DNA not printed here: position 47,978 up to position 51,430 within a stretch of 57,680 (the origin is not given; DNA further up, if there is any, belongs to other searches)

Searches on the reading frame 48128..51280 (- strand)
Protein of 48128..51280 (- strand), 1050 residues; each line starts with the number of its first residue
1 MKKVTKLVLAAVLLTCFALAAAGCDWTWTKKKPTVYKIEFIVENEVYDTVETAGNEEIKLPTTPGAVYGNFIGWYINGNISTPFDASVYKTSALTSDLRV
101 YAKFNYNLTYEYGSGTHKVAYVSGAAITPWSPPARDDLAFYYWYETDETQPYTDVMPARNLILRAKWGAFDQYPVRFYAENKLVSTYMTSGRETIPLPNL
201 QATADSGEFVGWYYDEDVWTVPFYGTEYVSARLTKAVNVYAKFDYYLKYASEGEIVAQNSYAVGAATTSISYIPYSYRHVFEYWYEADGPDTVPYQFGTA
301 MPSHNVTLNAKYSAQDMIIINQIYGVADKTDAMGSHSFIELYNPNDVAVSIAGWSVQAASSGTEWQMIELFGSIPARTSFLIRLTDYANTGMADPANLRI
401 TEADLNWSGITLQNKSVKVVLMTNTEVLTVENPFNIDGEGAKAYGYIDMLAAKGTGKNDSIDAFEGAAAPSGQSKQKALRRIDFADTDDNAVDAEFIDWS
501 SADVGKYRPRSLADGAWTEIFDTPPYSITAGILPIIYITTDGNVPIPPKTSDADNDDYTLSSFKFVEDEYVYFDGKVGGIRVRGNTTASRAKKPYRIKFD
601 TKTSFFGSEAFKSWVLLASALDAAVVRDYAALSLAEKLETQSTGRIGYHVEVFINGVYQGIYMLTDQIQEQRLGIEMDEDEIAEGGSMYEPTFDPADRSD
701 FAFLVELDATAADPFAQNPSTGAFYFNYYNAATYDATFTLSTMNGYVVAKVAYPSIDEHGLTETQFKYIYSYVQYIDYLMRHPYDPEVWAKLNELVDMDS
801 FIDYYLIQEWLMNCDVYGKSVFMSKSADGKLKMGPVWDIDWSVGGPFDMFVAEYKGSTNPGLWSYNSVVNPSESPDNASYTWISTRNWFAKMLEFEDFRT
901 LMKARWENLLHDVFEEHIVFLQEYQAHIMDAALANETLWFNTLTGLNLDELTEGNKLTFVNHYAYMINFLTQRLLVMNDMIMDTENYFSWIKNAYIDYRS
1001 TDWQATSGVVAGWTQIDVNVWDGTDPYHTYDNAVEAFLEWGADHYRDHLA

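Call 70: search_protein_families(library=pfam, proteins=[window:48128-51280:-], max_evalue=0.001)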
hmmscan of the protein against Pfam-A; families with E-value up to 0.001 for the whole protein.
window:48128-51280:- (1050 aa): 3 families
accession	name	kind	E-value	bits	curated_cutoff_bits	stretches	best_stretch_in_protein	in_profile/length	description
PF08757.17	CotH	-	2e-41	143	23.8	1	580-974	1-319/322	CotH kinase protein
PF09479.16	Flg_new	-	5.6e-14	52.4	27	0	106-166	1-65/65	Listeria-Bacteroides repeat domain (List_Bact_rpt)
PF00932.25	LTD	-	5.2e-09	36.9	34.3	1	313-425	3-100/109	Lamin Tail Domain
